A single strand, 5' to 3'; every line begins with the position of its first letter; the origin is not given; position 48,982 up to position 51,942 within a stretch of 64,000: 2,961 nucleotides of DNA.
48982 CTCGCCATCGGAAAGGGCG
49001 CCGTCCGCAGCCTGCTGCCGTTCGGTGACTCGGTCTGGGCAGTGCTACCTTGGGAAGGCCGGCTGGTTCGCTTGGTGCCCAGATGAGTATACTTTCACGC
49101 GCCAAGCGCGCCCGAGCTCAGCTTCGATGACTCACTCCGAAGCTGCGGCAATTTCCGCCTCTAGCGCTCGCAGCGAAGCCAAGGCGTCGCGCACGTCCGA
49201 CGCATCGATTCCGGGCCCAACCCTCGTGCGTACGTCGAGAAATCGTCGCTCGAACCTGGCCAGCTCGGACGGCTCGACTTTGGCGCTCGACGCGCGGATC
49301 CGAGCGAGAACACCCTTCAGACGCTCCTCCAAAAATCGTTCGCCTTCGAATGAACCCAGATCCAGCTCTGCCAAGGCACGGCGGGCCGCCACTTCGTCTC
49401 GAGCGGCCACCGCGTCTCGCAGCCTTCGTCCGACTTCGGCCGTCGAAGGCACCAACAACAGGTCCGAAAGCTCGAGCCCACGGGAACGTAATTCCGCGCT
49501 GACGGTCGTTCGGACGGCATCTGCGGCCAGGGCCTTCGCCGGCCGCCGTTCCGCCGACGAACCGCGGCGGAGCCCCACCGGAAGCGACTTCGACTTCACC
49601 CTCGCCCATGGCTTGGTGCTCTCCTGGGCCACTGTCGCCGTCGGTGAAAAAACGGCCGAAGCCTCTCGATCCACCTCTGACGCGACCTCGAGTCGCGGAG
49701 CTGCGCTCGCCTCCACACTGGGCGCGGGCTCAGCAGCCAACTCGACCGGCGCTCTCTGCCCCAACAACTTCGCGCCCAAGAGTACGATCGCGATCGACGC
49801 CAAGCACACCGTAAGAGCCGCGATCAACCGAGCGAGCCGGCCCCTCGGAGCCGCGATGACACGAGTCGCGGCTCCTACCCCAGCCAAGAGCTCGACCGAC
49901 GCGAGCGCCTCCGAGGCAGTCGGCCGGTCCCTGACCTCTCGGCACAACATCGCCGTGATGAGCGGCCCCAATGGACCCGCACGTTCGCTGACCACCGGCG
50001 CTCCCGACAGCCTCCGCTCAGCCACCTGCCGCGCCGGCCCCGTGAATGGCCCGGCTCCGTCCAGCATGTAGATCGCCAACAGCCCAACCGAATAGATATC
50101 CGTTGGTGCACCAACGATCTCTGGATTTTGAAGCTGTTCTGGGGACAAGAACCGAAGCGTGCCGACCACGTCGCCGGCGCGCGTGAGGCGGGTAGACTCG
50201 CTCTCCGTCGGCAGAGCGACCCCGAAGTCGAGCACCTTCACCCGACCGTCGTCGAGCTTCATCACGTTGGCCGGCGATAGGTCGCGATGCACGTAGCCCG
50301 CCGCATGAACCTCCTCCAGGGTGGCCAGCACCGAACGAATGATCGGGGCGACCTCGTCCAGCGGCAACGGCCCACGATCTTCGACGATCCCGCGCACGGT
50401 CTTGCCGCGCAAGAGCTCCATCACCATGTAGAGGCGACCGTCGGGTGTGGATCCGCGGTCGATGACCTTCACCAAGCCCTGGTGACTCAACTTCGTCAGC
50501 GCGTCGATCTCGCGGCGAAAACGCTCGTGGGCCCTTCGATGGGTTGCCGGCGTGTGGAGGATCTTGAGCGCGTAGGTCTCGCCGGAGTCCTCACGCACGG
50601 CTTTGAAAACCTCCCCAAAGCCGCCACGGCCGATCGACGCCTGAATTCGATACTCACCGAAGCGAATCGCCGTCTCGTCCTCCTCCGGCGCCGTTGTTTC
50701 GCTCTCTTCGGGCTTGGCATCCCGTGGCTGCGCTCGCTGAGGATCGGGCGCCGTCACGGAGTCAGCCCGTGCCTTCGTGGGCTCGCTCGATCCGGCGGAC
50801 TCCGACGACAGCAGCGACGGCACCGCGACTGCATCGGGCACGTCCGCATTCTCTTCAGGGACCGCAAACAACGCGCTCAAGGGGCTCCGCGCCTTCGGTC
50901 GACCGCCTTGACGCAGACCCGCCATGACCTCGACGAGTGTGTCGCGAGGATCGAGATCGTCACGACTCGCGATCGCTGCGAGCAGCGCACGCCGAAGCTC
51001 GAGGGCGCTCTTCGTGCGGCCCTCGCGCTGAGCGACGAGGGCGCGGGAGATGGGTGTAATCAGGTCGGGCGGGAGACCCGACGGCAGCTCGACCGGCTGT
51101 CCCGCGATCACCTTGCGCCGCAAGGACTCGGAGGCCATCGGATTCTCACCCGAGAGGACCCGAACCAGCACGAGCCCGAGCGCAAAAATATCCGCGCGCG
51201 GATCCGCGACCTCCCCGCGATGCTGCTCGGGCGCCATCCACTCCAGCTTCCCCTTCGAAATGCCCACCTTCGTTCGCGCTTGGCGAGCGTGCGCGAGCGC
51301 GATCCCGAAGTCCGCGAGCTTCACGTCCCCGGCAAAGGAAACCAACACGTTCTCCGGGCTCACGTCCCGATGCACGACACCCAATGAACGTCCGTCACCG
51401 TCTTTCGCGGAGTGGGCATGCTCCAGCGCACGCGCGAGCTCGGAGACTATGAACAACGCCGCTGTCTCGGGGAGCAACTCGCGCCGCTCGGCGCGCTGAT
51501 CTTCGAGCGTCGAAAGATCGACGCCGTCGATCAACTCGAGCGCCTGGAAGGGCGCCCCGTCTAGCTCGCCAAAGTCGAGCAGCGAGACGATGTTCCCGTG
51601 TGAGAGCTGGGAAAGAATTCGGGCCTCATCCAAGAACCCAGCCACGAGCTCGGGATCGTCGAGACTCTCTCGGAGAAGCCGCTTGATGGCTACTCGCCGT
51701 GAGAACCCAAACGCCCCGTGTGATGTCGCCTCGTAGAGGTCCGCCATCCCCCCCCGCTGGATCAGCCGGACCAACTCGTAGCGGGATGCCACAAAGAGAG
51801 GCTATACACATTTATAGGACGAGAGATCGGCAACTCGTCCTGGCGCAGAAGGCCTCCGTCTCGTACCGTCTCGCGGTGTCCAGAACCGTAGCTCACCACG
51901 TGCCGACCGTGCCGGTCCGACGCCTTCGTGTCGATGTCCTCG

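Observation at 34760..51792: Integrase-free cassette array delimited by repeated 3' ends of a Ser/Thr kinase gene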

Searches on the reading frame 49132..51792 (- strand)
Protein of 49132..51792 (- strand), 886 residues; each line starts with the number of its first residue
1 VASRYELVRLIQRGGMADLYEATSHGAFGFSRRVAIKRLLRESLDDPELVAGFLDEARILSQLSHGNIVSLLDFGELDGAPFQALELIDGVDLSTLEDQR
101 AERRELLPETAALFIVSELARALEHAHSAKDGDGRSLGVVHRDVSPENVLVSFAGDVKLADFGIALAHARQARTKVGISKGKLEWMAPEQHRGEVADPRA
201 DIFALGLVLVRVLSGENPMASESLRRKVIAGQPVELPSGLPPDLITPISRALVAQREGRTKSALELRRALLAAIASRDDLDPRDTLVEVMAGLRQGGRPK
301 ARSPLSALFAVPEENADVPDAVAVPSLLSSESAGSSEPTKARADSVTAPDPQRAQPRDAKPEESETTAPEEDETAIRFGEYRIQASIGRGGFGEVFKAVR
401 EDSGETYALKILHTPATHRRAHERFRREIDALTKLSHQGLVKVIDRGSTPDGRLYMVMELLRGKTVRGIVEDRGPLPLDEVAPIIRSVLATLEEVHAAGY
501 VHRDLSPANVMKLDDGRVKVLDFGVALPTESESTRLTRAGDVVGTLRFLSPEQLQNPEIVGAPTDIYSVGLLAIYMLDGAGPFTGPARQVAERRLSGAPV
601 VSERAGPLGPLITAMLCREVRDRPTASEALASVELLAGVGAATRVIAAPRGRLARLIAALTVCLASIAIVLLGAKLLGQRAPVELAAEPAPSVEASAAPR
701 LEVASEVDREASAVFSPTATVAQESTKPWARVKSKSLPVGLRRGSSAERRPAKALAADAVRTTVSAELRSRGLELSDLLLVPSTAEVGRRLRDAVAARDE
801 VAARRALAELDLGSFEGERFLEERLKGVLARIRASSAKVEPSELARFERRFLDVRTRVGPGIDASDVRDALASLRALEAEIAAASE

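Call 9: search_protein_families(library=pfam, proteins=[window:49132-51792:-], max_evalue=0.01)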
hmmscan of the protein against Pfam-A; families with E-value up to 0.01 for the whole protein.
window:49132-51792:- (886 aa): 7 families
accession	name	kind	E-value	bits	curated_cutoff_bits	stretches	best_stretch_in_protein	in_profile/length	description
PF00069.31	Pkinase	-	2.3e-77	260.4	31.7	2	381-632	1-260/263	Protein kinase domain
PF07714.23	PK_Tyr_Ser-Thr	-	3.4e-49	167.9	23.1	2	7-260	3-249/258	Protein tyrosine and serine/threonine kinase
PF01636.29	APH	-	3.7e-09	37.1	23.2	1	400-498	17-110/239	Phosphotransferase enzyme family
PF03109.22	ABC1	-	5.5e-08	32.7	22.9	1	455-530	144-218/244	ABC1 atypical kinase-like domain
PF17667.7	Pkinase_fungal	-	6.8e-07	28.8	24.1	1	485-556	292-367/387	Fungal protein kinase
PF01163.29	RIO1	-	4e-05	23.8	22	1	421-535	51-160/187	RIO domain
PF19974.5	TCAD9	-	0.0034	17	40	0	446-523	245-321/429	Ternary complex associated domain 9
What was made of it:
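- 49132..51792 (-): Intact tandem Ser/Thr protein kinase (886 aa): two kinase domains, one TM helix (about aa 655-680), then a C-terminal all-helical domain, the 'tail'. Pfam Pkinase x2, E=2e-77 (call 9).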

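Call 24: search_protein_families(library=ncbifam, proteins=[window:49132-51792:-], max_evalue=0.01)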
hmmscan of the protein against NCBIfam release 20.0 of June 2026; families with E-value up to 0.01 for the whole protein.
window:49132-51792:- (886 aa): 25 families
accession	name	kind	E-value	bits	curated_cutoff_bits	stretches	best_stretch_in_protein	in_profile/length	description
NF033483.0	PknB_PASTA_kin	equivalog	1.7e-109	367.4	450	2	380-595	8-221/563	Stk1 family PASTA domain-containing Ser/Thr kinase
NF047741.1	antiphage_MADS6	equivalog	8.1e-74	249.2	460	4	350-488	462-600/612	methylation-associated defense system protein kinase MAD6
NF052427.1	StpK7MSMEG_1200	equivalog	2.4e-71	241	900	2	4-245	8-237/601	serine/threonine protein kinase StpK7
TIGR03903.1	TOMM_kin_cyc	equivalog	3.2e-64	217.4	705.75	2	404-640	3-254/1267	TOMM system kinase/cyclase fusion protein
NF038150.1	lanthi_synth_IV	equivalog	3.1e-47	161.5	650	2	361-639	171-459/851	class IV lanthionine synthetase LanL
NF009651.0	PRK13184.1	equivalog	4.5e-45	154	839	2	3-270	2-287/932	serine/threonine-protein kinase PknD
NF053615.1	SerThrKinAfsKStmc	equivalog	2.8e-34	118.9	1300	2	377-631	11-262/809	protein serine/threonine kinase AfsK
NF038151.1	lanthi_synth_III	equivalog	4.6e-29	101.4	575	2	365-592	206-438/833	class III lanthionine synthetase LanKC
NF033442.0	BREX_PglW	equivalog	3.2e-23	81.5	990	1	20-511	222-641/1391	BREX system serine/threonine kinase PglW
NF043056.1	T4SS_LegK1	equivalog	4.7e-16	58.5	550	2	386-575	78-282/516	Dot/Icm T4SS effector kinase LegK1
NF011463.0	PRK14879.1-4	equivalog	1.5e-09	37.6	188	1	423-527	63-161/237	Kae1-associated kinase Bud32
TIGR03724.2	arch_bud32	equivalog_domain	4e-09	36.3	125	1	422-531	37-136/193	KEOPS complex kinase/ATPase Bud32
NF011464.0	PRK14879.1-7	equivalog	1.7e-08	34.5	246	1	454-526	81-149/221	Kae1-associated kinase Bud32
NF011462.0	PRK14879.1-3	equivalog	3.7e-07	30.1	174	1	455-528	68-130/192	Kae1-associated kinase Bud32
NF058632.1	SerThrKinPrkT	equivalog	2.7e-06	26.6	280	1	380-524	22-163/322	serine/threonine protein kinase PrkT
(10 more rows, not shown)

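Call 25: find_related_loci(query=window:49135-51792:-, collection=genome_contigs, flank=10000)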
Query window:49135-51792:- (886 aa) in genome_contigs; peptide patterns used: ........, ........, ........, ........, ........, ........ (x = any residue, [..] = any of these).
117 stretches matched a pattern; 9 encode a relative of the query (tblastn E <= 1e-3); 9 distinct loci.
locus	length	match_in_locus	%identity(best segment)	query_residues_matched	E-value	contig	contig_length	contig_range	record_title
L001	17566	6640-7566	40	4-580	4e-54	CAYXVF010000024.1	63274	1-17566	MAG TPA_asm: uncultured Bdellovibrionales bacterium isolate SRP141376_co3_27 genome assembly, contig: NODE_1033_length_6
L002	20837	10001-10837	38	4-584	3e-42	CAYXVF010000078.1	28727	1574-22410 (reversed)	MAG TPA_asm: uncultured Bdellovibrionales bacterium isolate SRP141376_co3_27 genome assembly, contig: NODE_4282_length_2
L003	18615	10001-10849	40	4-579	9e-50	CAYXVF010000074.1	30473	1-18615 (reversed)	MAG TPA_asm: uncultured Bdellovibrionales bacterium isolate SRP141376_co3_27 genome assembly, contig: NODE_3906_length_3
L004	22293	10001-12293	35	1-583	5e-32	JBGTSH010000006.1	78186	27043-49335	MAG: Polyangiaceae bacterium isolate WDNA12_bin.27.orig NODE_205_length_78186_cov_0.778091, whole genome shotgun sequenc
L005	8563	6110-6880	35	6-556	2e-24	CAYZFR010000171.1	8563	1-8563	MAG TPA_asm: uncultured Myxococcales bacterium isolate binchicken_co8_317 genome assembly, contig: NODE_16126_length_856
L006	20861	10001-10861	31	1-630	1e-18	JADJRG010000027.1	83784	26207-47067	MAG: Nannocystis sp. isolate Fred_18-Q3-R57-64_MAXAC.384 tig00350973-10-837650, whole genome shotgun sequence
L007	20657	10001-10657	32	1-585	2e-18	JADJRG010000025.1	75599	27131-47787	MAG: Nannocystis sp. isolate Fred_18-Q3-R57-64_MAXAC.384 tig00350939-10-755460, whole genome shotgun sequence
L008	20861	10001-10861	31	1-630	2e-18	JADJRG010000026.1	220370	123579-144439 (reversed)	MAG: Nannocystis sp. isolate Fred_18-Q3-R57-64_MAXAC.384 tig00350941-10-2204620, whole genome shotgun sequence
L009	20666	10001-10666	33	1-585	4e-18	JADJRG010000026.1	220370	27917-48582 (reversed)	MAG: Nannocystis sp. isolate Fred_18-Q3-R57-64_MAXAC.384 tig00350941-10-2204620, whole genome shotgun sequence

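Call 26: find_related_loci(query=window:49135-51792:-, collection=metagenome_contigs, flank=10000)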
Query window:49135-51792:- (886 aa) in metagenome_contigs; peptide patterns used: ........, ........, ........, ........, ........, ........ (x = any residue, [..] = any of these).
158 stretches matched a pattern; 4 encode a relative of the query (tblastn E <= 1e-3); 4 distinct loci.
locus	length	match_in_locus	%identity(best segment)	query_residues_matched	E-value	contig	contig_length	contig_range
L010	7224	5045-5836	31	4-585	3e-33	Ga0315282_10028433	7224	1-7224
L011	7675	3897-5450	30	1-620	2e-28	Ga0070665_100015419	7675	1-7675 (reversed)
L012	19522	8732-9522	32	5-526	2e-16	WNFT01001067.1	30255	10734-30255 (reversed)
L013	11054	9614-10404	32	5-526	3e-16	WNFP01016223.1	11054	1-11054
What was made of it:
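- Neither GTDB representatives nor JGI metagenomes hold anything closer than 40% identity (calls 25, 26).
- Tried and rejected: GTDB species representatives and JGI metagenome contigs hold nothing above 40% identity (calls 25, 26).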

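Call 30: find_homologous_proteins(query=window:49135-51792:-, max_evalue=1e-20)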
Query window:49135-51792:- (886 aa): 5576 proteins with E <= 1e-20 among 8000 candidates; the best 120 are listed.
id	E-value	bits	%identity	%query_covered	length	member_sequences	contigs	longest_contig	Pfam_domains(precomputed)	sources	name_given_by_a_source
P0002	0.0e+0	1827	100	98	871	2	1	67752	PF07714.24,PF00069.32,PF03109.23,PF17667.8,PF01636.30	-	-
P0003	2.0e-130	455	41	72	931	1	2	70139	PF07714.24,PF00069.32,PF03109.23,PF17667.8,PF01636.30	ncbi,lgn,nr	ncbi:MAG: protein kinase [Deltaproteobacteria bacterium]|nr:protein kinase [Deltaproteobacteria bact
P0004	3.3e-128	448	39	81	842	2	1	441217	PF07714.24,PF00069.32,PF03109.23,PF17667.8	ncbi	-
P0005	4.8e-127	444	43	70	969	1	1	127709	PF07714.24,PF00069.32,PF03109.23,PF17667.8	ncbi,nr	ncbi:MAG: protein kinase [Deltaproteobacteria bacterium]|nr:protein kinase [Deltaproteobacteria bact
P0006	1.0e-125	439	47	35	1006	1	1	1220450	PF07714.24,PF00069.32,PF03109.23,PF01636.30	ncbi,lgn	ncbi:MAG: serine/threonine-protein kinase [Myxococcota bacterium]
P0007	9.3e-125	436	42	71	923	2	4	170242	PF06293.21,PF07714.24,PF00069.32,PF03109.23,PF01636.30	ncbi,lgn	-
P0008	1.3e-123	432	37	99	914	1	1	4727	PF06293.21,PF07714.24,PF00069.32,PF03109.23,PF14531.13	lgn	-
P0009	3.4e-123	431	60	34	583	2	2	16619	PF07714.24,PF00069.32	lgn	-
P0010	3.0e-122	428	43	67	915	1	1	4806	PF07714.24,PF00069.32,PF03109.23,PF17667.8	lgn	-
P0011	3.0e-122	428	38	76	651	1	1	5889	PF07714.24,PF00069.32,PF03109.23,PF14531.13,PF01636.30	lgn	-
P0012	2.6e-121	425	40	72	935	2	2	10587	PF06293.21,PF07714.24,PF00069.32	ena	-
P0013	1.1e-120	423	37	71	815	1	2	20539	PF06293.21,PF07714.24,PF00069.32,PF03109.23,PF19974.6,PF17667.8,PF01636.30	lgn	-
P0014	3.8e-120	421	39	71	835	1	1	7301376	PF06293.21,PF07714.24,PF00069.32,PF03109.23,PF19974.6,PF14531.13,PF17667.8,PF01636.30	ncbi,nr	ncbi:MAG: serine/threonine protein kinase [Deltaproteobacteria bacterium]|nr:serine/threonine protei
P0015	2.2e-119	418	35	97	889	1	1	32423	PF07714.24,PF00069.32,PF03109.23,PF17667.8,PF01636.30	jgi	jgi:serine/threonine protein kinase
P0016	1.8e-112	395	39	75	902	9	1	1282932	PF07714.24,PF00069.32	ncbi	-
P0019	1.8e-111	392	32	99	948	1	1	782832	PF07714.24,PF00069.32,PF03109.23,PF17667.8,PF01636.30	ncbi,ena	-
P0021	9.6e-109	383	34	100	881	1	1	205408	PF07714.24,PF00069.32,PF03109.23,PF17667.8,PF01636.30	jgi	jgi:serine/threonine-protein kinase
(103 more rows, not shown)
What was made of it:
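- On Polymorphic-toxin locus with displaced (orphan) modules (Rhs / CDI / T6SS effector-immunity arrays): The next relatives are at or below 43% identity (calls 25, 26, 30).
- Tried and rejected: In 5.8 billion proteins the next kinase is at 43% (call 30).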

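Call 31: list_cluster_members(proteins=[P0002, P0001])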
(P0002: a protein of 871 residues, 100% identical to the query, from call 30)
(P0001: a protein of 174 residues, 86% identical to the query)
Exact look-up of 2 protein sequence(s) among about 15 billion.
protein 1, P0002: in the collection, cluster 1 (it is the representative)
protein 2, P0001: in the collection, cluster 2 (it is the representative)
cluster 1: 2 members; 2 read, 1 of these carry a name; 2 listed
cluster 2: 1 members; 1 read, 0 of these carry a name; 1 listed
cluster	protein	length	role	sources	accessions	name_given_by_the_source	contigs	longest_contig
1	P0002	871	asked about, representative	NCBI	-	-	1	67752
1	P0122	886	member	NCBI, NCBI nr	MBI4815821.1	MAG: serine/threonine protein kinase [Deltaproteobacteria bacterium] | serine/threonine protein kinase [Deltaproteobacteria bacterium]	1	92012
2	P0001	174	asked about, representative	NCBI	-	-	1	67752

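Call 32: find_encoding_contigs(protein=P0122, flank=10000, max_places=10)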
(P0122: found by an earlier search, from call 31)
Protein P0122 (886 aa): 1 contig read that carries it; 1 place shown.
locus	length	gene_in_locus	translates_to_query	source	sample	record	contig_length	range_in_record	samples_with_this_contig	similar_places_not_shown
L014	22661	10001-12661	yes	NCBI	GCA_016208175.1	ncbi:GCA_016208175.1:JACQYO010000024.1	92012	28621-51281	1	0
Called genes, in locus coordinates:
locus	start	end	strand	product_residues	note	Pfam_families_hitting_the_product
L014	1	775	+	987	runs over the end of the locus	PF12801:Fer4_5 (weak), PF00027:cNMP_binding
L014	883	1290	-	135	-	PF01850:PIN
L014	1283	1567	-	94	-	-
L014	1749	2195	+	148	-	-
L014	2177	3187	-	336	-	PF00487:FA_desaturase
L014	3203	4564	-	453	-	-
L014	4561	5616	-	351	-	PF00487:FA_desaturase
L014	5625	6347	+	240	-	-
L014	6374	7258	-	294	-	PF09587:PGA_cap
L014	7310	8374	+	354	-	PF05076:SUFU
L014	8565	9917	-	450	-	PF16697:Yop-YscD_cpl, PF00498:FHA, PF00158:Sigma54_activat, PF13191:AAA_16, PF14532:Sigma54_activ_2, PF07724:AAA_2 (weak), PF07728:AAA_5, PF25601:AAA_lid_14, +1 more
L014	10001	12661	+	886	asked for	PF00069:Pkinase, PF07714:PK_Tyr_Ser-Thr, PF01636:APH (faint), PF03109:ABC1 (faint), PF17667:Pkinase_fungal (faint), PF00069:Pkinase, PF07714:PK_Tyr_Ser-Thr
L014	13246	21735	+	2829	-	PF00801:PKD, PF18911:PKD_4, PF17803:Cadherin_4, PF17892:Cadherin_5, PF17963:Big_9 (weak), PF05345:He_PIG (weak), PF25020:TTR_TEN1-4, PF01436:NHL, +2 more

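Call 44: find_encoding_contigs(protein=P0021, flank=10000, max_places=2)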
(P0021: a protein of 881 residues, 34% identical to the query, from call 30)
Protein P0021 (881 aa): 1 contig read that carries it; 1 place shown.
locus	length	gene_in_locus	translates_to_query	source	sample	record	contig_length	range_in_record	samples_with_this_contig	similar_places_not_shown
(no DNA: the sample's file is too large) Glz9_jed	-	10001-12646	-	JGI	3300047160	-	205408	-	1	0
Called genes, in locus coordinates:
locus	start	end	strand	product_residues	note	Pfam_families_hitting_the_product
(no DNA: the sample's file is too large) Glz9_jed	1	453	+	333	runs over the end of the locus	PF00781:DAGK_cat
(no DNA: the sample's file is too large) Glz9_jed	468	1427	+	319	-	PF00849:PseudoU_synth_2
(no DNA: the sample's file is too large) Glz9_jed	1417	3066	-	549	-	-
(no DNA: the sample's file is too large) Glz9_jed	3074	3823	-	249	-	PF05013:FGase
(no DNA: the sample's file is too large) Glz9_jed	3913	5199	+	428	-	PF07884:VKOR, PF13462:Thioredoxin_4, PF01323:DSBA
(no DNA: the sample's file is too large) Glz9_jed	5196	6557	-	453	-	PF13646:HEAT_2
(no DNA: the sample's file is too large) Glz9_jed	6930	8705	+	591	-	-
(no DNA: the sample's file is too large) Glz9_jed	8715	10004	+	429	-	PF16697:Yop-YscD_cpl, PF00498:FHA, PF00158:Sigma54_activat, PF01078:Mg_chelatase (faint), PF14532:Sigma54_activ_2, PF07728:AAA_5 (weak), PF25601:AAA_lid_14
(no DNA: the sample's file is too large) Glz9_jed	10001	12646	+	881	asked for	PF00069:Pkinase, PF07714:PK_Tyr_Ser-Thr, PF01636:APH (faint), PF03109:ABC1 (faint), PF17667:Pkinase_fungal (faint), PF00069:Pkinase, PF07714:PK_Tyr_Ser-Thr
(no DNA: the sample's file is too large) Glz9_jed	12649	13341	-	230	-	-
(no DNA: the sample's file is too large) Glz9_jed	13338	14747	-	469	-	-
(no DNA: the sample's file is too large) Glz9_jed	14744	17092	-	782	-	PF02861:Clp_N, PF05621:TniB (weak), PF00004:AAA, PF17871:AAA_lid_9, PF00004:AAA, PF07724:AAA_2, PF07728:AAA_5, PF10431:ClpB_D2-small, +11 more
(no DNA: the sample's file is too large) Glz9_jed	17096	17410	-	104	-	PF02617:ClpS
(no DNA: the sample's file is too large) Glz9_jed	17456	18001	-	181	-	PF03061:4HBT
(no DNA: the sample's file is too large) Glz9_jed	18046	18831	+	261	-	PF13620:CarboxypepD_reg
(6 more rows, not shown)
